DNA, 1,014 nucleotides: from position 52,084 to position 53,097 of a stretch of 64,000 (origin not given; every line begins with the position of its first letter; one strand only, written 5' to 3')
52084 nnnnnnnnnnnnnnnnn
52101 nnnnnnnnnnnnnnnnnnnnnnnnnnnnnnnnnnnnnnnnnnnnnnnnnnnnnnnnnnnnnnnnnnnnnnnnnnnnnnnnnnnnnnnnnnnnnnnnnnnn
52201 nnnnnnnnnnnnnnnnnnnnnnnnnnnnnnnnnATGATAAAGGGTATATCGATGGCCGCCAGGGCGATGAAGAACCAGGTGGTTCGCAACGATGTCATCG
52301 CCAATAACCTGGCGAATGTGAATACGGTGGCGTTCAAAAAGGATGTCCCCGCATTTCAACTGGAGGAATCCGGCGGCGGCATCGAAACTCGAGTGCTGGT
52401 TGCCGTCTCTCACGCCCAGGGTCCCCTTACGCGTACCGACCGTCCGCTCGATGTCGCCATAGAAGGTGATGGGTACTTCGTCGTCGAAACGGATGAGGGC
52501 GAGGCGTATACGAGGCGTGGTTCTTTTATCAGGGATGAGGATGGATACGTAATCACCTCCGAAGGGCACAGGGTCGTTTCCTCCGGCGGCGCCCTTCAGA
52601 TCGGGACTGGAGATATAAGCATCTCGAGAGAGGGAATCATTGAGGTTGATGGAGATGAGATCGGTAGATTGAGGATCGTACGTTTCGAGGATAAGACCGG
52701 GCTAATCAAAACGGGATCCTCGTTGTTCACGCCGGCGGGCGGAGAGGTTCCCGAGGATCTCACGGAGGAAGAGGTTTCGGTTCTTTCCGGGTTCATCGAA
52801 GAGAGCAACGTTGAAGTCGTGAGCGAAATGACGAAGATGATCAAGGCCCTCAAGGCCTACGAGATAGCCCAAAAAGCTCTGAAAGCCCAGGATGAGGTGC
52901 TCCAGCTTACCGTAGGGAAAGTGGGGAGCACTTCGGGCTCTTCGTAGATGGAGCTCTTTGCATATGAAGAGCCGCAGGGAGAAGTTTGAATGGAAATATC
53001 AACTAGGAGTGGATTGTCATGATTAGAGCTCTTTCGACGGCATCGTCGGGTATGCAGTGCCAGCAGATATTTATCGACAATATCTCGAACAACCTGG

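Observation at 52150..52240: sigma-54-type promoter ahead of the rod/ring operon, sigma-28-type ahead of flagellin: two-tier flagellar control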

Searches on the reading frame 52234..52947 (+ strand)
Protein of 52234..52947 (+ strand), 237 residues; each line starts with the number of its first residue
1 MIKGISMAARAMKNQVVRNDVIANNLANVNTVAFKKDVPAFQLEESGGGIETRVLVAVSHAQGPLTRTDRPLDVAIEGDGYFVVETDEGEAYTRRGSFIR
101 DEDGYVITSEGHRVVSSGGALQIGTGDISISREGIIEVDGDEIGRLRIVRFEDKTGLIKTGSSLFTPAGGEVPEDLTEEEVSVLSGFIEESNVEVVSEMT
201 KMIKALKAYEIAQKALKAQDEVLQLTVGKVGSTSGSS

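Call 8: search_protein_families(library=pfam, proteins=[window:52234-52947:+])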
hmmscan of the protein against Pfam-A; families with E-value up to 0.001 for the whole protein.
window:52234-52947:+ (237 aa): 3 families
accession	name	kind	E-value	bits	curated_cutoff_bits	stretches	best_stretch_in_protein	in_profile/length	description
PF06429.18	Flg_bbr_C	-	1.1e-13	50.9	23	1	185-224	2-41/46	Flagellar basal body rod FlgEFG protein C-terminal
PF22692.1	LlgE_F_G_D1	-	2e-13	50.7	27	1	75-137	1-63/64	Flagellar hook protein FlgE/F/G D1 domain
PF00460.25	Flg_bb_rod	-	2.8e-06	27.6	20.7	1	7-35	3-31/31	Flagella basal body rod protein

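Call 13: find_encoding_contigs(protein=window:52234-52947:+, flank=10000, max_places=10)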
Protein window:52234-52947:+ (237 aa): 8 contigs read that carry it; 7 places shown.
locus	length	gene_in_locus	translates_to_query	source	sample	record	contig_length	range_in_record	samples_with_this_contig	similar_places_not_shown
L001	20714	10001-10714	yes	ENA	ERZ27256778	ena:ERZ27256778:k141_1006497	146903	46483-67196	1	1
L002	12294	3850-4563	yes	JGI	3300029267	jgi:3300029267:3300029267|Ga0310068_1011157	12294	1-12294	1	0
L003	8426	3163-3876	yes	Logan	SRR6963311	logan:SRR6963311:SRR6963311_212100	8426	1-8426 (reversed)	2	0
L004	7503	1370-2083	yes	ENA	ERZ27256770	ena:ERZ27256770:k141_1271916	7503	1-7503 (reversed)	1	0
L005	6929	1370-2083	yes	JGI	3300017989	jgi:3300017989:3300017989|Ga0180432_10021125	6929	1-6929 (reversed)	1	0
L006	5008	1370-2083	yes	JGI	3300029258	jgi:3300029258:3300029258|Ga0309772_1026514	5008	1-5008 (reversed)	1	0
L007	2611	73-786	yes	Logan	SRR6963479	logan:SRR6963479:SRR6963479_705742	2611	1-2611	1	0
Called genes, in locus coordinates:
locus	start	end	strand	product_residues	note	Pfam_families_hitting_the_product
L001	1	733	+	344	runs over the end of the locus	PF02568:ThiI (weak), PF03054:tRNA_Me_trans, PF18297:NFACT-R_2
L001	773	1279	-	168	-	PF00293:NUDIX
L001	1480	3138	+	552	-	PF02554:CstA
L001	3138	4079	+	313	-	PF00294:PfkB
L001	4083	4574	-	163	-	PF00149:Metallophos (weak), PF12850:Metallophos_2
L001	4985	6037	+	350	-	PF13489:Methyltransf_23, PF08241:Methyltransf_11, PF08242:Methyltransf_12, PF13649:Methyltransf_25, PF13847:Methyltransf_31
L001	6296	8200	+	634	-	PF00535:Glycos_transf_2, PF13174:TPR_6 (faint), PF13428:TPR_14 (faint), PF13431:TPR_17 (faint), PF13432:TPR_16 (faint), PF12895:ANAPC3 (faint), PF13181:TPR_8 (faint), PF13414:TPR_11, +15 more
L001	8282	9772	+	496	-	PF00072:Response_reg, PF00989:PAS (weak), PF13188:PAS_8 (weak), PF08448:PAS_4 (weak), PF13426:PAS_9, PF00512:HisKA, PF02518:HATPase_c, PF13581:HATPase_c_2 (faint)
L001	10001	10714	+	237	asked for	PF00460:Flg_bb_rod (weak), PF22692:LlgE_F_G_D1, PF06429:Flg_bbr_C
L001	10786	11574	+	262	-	PF00460:Flg_bb_rod, PF22692:LlgE_F_G_D1, PF06429:Flg_bbr_C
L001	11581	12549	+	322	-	PF13144:ChapFlgA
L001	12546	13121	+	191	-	PF02107:FlgH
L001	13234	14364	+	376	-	PF02119:FlgI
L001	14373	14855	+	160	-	PF10135:Rod-binding (weak)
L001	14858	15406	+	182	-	PF05130:FlgN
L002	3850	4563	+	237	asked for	PF00460:Flg_bb_rod (weak), PF22692:LlgE_F_G_D1, PF06429:Flg_bbr_C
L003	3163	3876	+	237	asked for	PF00460:Flg_bb_rod (weak), PF22692:LlgE_F_G_D1, PF06429:Flg_bbr_C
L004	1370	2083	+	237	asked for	PF00460:Flg_bb_rod (weak), PF22692:LlgE_F_G_D1, PF06429:Flg_bbr_C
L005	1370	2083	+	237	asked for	PF00460:Flg_bb_rod (weak), PF22692:LlgE_F_G_D1, PF06429:Flg_bbr_C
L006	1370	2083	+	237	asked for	PF00460:Flg_bb_rod (weak), PF22692:LlgE_F_G_D1, PF06429:Flg_bbr_C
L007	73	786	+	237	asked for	PF00460:Flg_bb_rod (weak), PF22692:LlgE_F_G_D1, PF06429:Flg_bbr_C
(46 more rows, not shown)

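Call 14: find_related_loci(query=window:52234-52947:+, collection=genome_contigs, flank=10000)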
Query window:52234-52947:+ (237 aa) in genome_contigs; peptide patterns used: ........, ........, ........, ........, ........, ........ (x = any residue, [..] = any of these).
339 stretches matched a pattern; 9 encode a relative of the query (tblastn E <= 1e-3); 9 distinct loci.
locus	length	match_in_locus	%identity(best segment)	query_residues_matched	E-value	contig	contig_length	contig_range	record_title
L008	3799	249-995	37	7-231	6e-39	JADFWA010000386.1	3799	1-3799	MAG: Proteobacteria bacterium isolate C2.bin.20 k83_3719492, whole genome shotgun sequence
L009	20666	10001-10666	38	11-224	1e-37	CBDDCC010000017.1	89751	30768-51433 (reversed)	MAG: Rhodospirillales bacterium isolate 49eb7ec8-7e6e-496e-ac33-4637e083baf7 genome assembly, contig: contig_17, whole g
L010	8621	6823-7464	38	11-221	2e-36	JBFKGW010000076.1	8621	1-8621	MAG: Alphaproteobacteria bacterium isolate Mix_sand21.2022.07.D.20 k141_1277239_length_8621_cov_12.4224, whole genome sh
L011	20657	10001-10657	35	20-221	1e-35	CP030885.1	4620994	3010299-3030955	MAG: Rhodospirillaceae bacterium isolate ECT2AJA-110-B chromosome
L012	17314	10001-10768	36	1-224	2e-32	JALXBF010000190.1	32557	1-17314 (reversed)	MAG: Planctomycetota bacterium isolate T2_metabat2_scaf2bin.078 T2_NODE_951_length_32557_cov_6.611563, whole genome shot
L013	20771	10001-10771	33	2-226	1e-29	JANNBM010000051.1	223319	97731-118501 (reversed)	MAG: Paracoccaceae bacterium isolate OTE_78_metabat_339 OTE_78_k141_3456874, whole genome shotgun sequence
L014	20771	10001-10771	34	2-226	4e-29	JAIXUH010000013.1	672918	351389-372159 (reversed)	MAG: Rhodobacter sp. isolate D1_MAG_00012 pond_D1_MAG_00012_000000000038, whole genome shotgun sequence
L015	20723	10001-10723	31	21-228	3e-22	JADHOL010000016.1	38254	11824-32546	MAG: Alphaproteobacteria bacterium isolate BS307-5m-G6 BS307-5m-C616, whole genome shotgun sequence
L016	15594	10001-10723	30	21-228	8e-19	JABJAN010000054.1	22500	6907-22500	MAG: Alphaproteobacteria bacterium isolate SI073_bin19 k141_976186, whole genome shotgun sequence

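Call 15: find_homologous_proteins(query=window:52234-52947:+, max_evalue=1e-20)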
Query window:52234-52947:+ (237 aa): 3803 proteins with E <= 1e-20 among 5680 candidates; the best 120 are listed.
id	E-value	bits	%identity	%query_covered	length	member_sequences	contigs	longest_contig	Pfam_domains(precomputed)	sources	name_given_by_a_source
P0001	3.1e-143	493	100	100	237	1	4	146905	PF06429.19,PF00460.26,PF22692.2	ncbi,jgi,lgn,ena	-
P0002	7.9e-93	328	67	100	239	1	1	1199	PF06429.19,PF00460.26,PF22692.2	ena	-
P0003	8.5e-89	315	64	99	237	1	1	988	PF06429.19,PF00460.26,PF22692.2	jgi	jgi:flagellar basal-body rod protein FlgF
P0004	2.6e-80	287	61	100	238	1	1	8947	PF06429.19,PF00460.26,PF22692.2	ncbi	-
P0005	1.7e-78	281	59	98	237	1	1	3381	PF06429.19,PF00460.26,PF22692.2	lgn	-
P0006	3.1e-78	280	55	99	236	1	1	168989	PF06429.19,PF00460.26,PF22692.2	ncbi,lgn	-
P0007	3.5e-78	280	58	98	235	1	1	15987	PF06429.19,PF00460.26,PF22692.2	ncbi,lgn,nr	ncbi:MAG: flagellar hook-basal body protein [Candidatus Krumholzibacteriota bacterium]|nr:flagellar 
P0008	6.0e-78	279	57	98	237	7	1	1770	PF06429.19,PF00460.26,PF22692.2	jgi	-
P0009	2.2e-75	271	60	98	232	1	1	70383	PF06429.19,PF00460.26,PF22692.2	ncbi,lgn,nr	ncbi:MAG: flagellar hook-basal body protein [Candidatus Krumholzibacteriota bacterium]|nr:flagellar 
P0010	2.9e-75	271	58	98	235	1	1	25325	PF06429.19,PF00460.26,PF22692.2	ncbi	-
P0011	1.2e-73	265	58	93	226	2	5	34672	PF06429.19,PF22692.2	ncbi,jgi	-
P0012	1.6e-72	262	54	97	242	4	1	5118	PF06429.19,PF00460.26,PF22692.2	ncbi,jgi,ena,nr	ncbi:flagellar basal-body rod protein FlgF [bacterium]|nr:MAG: flagellar basal-body rod protein FlgF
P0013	4.5e-72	260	56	98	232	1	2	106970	PF06429.19,PF00460.26,PF22692.2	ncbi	-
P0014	1.5e-71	258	56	97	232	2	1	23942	PF06429.19,PF00460.26,PF22692.2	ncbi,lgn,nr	ncbi:MAG: flagellar hook-basal body protein [Bacteroidales bacterium]|nr:flagellar hook-basal body p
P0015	5.4e-68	247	53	97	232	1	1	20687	PF06429.19,PF00460.26,PF22692.2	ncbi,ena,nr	ncbi:flagellar hook-basal body protein [bacterium]|nr:flagellar hook-basal body protein [bacterium]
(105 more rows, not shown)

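Call 17: find_encoding_contigs(protein=P0006, flank=10000, max_places=1)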
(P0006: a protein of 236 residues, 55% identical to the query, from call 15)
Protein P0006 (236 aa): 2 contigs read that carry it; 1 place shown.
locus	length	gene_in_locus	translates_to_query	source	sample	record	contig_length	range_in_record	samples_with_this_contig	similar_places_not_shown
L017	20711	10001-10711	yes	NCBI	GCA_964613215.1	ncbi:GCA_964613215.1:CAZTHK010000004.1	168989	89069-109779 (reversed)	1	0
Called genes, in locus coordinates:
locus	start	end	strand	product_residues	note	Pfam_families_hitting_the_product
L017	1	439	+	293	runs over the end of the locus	PF00781:DAGK_cat, PF01513:NAD_kinase (weak), PF19279:YegS_C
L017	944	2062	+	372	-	-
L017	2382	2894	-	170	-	PF00293:NUDIX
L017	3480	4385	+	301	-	PF00294:PfkB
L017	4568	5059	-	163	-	PF00149:Metallophos, PF12850:Metallophos_2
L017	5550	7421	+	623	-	PF00535:Glycos_transf_2, PF10111:Glyco_tranf_2_2 (faint), PF20308:TPR-S (faint), PF13432:TPR_16 (weak), PF23914:TPR_CcmH_CycH (weak), PF07719:TPR_2 (weak), PF13432:TPR_16 (weak), PF13414:TPR_11 (weak), +22 more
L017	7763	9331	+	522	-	PF00072:Response_reg, PF00989:PAS (weak), PF13188:PAS_8 (faint), PF13426:PAS_9 (weak), PF00512:HisKA, PF02518:HATPase_c, PF13589:HATPase_c_3 (weak)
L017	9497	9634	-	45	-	-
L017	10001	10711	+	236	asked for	PF00460:Flg_bb_rod, PF22692:LlgE_F_G_D1, PF06429:Flg_bbr_C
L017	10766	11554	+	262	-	PF00460:Flg_bb_rod, PF22692:LlgE_F_G_D1, PF06429:Flg_bbr_C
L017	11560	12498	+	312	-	PF13144:ChapFlgA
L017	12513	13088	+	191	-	PF02107:FlgH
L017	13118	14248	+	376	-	PF02119:FlgI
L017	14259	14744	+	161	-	PF10135:Rod-binding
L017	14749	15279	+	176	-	PF05130:FlgN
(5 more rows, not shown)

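Call 18: find_encoding_contigs(protein=P0009, flank=10000, max_places=1)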
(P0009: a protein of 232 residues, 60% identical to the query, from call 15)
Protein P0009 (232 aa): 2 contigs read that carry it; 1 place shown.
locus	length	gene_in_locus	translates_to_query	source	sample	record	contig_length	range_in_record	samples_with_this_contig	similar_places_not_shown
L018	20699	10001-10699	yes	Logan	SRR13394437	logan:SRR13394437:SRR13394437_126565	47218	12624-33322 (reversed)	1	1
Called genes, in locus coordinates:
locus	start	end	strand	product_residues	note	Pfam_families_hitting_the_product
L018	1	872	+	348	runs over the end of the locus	PF02568:ThiI (weak), PF18297:NFACT-R_2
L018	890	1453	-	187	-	PF00293:NUDIX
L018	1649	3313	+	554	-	PF02554:CstA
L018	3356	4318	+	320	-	PF00294:PfkB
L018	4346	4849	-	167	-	PF00149:Metallophos (faint), PF12850:Metallophos_2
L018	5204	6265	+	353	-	PF13489:Methyltransf_23, PF08241:Methyltransf_11, PF08242:Methyltransf_12, PF13649:Methyltransf_25 (weak), PF13847:Methyltransf_31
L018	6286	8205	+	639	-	PF00535:Glycos_transf_2, PF10111:Glyco_tranf_2_2 (weak), PF13432:TPR_16 (weak), PF13414:TPR_11, PF00515:TPR_1 (weak), PF13432:TPR_16 (weak), PF07719:TPR_2 (weak), PF23914:TPR_CcmH_CycH (weak), +18 more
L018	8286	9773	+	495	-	PF00072:Response_reg, PF13426:PAS_9 (faint), PF00512:HisKA, PF13581:HATPase_c_2 (faint), PF02518:HATPase_c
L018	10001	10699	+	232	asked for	PF00460:Flg_bb_rod (faint), PF22692:LlgE_F_G_D1, PF06429:Flg_bbr_C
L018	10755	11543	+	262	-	PF00460:Flg_bb_rod, PF22692:LlgE_F_G_D1, PF06429:Flg_bbr_C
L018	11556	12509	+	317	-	PF08666:SAF, PF13144:ChapFlgA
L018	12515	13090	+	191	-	PF02107:FlgH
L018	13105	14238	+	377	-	PF02119:FlgI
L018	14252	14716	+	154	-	PF10135:Rod-binding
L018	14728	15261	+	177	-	PF05130:FlgN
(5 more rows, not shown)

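Call 19: find_encoding_contigs(protein=P0013, flank=10000, max_places=1)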
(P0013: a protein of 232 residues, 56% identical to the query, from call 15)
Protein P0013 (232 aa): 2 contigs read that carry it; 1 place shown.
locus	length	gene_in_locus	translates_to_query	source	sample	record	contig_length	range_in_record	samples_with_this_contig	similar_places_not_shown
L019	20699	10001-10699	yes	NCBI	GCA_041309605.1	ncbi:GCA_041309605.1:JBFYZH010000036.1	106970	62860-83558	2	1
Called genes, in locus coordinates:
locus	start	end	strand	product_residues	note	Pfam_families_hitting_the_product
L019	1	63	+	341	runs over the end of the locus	PF19300:BPD_transp_1_N, PF00528:BPD_transp_1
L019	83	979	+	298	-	PF12911:OppC_N (weak), PF00528:BPD_transp_1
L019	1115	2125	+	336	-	PF03054:tRNA_Me_trans (weak), PF18297:NFACT-R_2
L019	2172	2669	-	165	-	PF00293:NUDIX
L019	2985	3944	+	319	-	PF00294:PfkB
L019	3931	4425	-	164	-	PF00149:Metallophos, PF12850:Metallophos_2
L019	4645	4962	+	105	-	PF03091:CutA1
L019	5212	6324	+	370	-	PF13489:Methyltransf_23, PF08241:Methyltransf_11, PF08242:Methyltransf_12 (weak), PF13649:Methyltransf_25 (weak), PF13847:Methyltransf_31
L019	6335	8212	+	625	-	PF00535:Glycos_transf_2, PF13176:TPR_7 (faint), PF13432:TPR_16 (weak), PF23914:TPR_CcmH_CycH, PF07719:TPR_2 (weak), PF14559:TPR_19 (weak), PF13424:TPR_12 (weak), PF13432:TPR_16 (weak), +17 more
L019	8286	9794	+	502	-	PF00072:Response_reg, PF08448:PAS_4 (faint), PF00512:HisKA, PF02518:HATPase_c, PF14501:HATPase_c_5 (weak)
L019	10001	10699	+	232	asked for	PF00460:Flg_bb_rod, PF22692:LlgE_F_G_D1, PF06429:Flg_bbr_C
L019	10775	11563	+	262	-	PF00460:Flg_bb_rod, PF22692:LlgE_F_G_D1, PF06429:Flg_bbr_C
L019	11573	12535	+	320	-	PF08666:SAF (faint), PF13144:ChapFlgA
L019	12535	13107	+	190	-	PF02107:FlgH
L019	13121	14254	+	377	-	PF02119:FlgI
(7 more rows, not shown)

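Call 21: find_encoding_contigs(protein=P0011, flank=10000, max_places=1)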
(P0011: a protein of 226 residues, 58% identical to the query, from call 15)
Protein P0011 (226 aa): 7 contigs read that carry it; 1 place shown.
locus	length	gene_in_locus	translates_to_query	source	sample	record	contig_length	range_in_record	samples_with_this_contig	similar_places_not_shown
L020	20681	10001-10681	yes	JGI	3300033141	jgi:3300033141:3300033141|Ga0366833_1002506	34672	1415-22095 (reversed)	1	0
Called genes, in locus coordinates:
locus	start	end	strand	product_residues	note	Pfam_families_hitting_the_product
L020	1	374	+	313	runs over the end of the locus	PF12911:OppC_N (weak), PF00528:BPD_transp_1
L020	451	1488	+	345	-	PF02568:ThiI, PF03054:tRNA_Me_trans, PF18297:NFACT-R_2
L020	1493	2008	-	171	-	PF00293:NUDIX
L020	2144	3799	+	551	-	PF02554:CstA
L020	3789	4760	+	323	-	PF00294:PfkB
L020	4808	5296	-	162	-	PF00149:Metallophos, PF12850:Metallophos_2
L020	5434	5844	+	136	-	PF03091:CutA1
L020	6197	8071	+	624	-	PF00535:Glycos_transf_2, PF10111:Glyco_tranf_2_2 (weak), PF13432:TPR_16, PF14559:TPR_19 (weak), PF00515:TPR_1 (weak), PF07719:TPR_2 (weak), PF13424:TPR_12 (weak), PF14559:TPR_19 (weak), +21 more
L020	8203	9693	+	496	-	PF00072:Response_reg, PF00512:HisKA, PF02518:HATPase_c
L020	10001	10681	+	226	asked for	PF22692:LlgE_F_G_D1, PF06429:Flg_bbr_C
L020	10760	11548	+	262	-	PF00460:Flg_bb_rod, PF22692:LlgE_F_G_D1, PF06429:Flg_bbr_C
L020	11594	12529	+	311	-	PF08666:SAF, PF13144:ChapFlgA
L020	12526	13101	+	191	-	PF02107:FlgH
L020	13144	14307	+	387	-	PF02119:FlgI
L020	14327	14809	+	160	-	PF10135:Rod-binding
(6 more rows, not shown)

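Call 22: find_encoding_contigs(protein=P0010, flank=10000, max_places=1)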
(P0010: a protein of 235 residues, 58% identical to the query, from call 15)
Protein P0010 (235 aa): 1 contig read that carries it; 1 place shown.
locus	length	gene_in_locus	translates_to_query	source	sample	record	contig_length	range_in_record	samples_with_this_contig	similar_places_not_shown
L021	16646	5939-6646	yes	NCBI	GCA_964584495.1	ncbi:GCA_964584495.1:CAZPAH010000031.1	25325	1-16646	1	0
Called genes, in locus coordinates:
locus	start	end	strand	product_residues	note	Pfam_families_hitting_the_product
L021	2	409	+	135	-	?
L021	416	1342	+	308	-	PF00294:PfkB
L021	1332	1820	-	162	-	PF00149:Metallophos, PF12850:Metallophos_2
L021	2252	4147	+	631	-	PF25062:ARM_TT21_N (faint), PF00535:Glycos_transf_2, PF13432:TPR_16 (weak), PF13432:TPR_16 (weak), PF14559:TPR_19, PF13432:TPR_16 (weak), PF23914:TPR_CcmH_CycH (weak), PF13432:TPR_16 (weak), +21 more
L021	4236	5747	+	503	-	PF00072:Response_reg, PF00989:PAS (weak), PF08448:PAS_4 (weak), PF13188:PAS_8 (weak), PF13426:PAS_9, PF00512:HisKA, PF02518:HATPase_c, PF13581:HATPase_c_2 (faint)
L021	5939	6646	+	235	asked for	PF00460:Flg_bb_rod (faint), PF22692:LlgE_F_G_D1, PF06429:Flg_bbr_C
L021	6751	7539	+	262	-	PF00460:Flg_bb_rod, PF22692:LlgE_F_G_D1, PF06429:Flg_bbr_C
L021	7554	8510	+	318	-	PF13144:ChapFlgA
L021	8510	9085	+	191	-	PF02107:FlgH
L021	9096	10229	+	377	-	PF02119:FlgI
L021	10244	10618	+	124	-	PF10135:Rod-binding (weak)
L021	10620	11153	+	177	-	PF05130:FlgN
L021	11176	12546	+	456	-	PF22638:FlgK_D1, PF06429:Flg_bbr_C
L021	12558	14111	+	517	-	PF00669:Flagellin_N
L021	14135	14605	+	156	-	PF02623:FliW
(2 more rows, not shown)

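Call 23: find_encoding_contigs(protein=P0014, flank=10000, max_places=1)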
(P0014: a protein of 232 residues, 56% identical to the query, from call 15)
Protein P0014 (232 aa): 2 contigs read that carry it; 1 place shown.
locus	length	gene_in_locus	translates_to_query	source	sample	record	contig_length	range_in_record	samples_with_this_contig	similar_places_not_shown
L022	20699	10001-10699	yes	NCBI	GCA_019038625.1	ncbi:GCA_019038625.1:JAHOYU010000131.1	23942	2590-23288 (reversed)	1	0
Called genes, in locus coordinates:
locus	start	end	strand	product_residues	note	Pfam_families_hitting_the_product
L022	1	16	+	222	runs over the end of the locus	PF10996:Beta-Casp, PF07521:RMMBL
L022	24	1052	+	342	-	PF19300:BPD_transp_1_N, PF00528:BPD_transp_1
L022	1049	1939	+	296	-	PF12911:OppC_N, PF00528:BPD_transp_1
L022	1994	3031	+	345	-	PF02568:ThiI, PF03054:tRNA_Me_trans (weak), PF18297:NFACT-R_2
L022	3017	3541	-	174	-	PF00293:NUDIX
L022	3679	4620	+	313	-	PF00294:PfkB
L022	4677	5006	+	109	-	PF03091:CutA1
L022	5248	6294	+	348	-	PF13489:Methyltransf_23, PF08241:Methyltransf_11, PF08242:Methyltransf_12, PF13847:Methyltransf_31 (weak)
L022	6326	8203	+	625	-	PF00535:Glycos_transf_2, PF13374:TPR_10 (faint), PF13371:TPR_9 (faint), PF13429:TPR_15 (faint), PF25062:ARM_TT21_N (faint), PF23914:TPR_CcmH_CycH (weak), PF13414:TPR_11, PF14559:TPR_19 (weak), +16 more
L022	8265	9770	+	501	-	PF00072:Response_reg, PF08448:PAS_4 (weak), PF00512:HisKA, PF02518:HATPase_c, PF13581:HATPase_c_2 (weak)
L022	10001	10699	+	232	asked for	PF00460:Flg_bb_rod, PF22692:LlgE_F_G_D1, PF06429:Flg_bbr_C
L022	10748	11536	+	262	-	PF00460:Flg_bb_rod, PF22692:LlgE_F_G_D1, PF06429:Flg_bbr_C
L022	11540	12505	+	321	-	PF13144:ChapFlgA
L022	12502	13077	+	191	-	PF02107:FlgH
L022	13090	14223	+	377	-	PF02119:FlgI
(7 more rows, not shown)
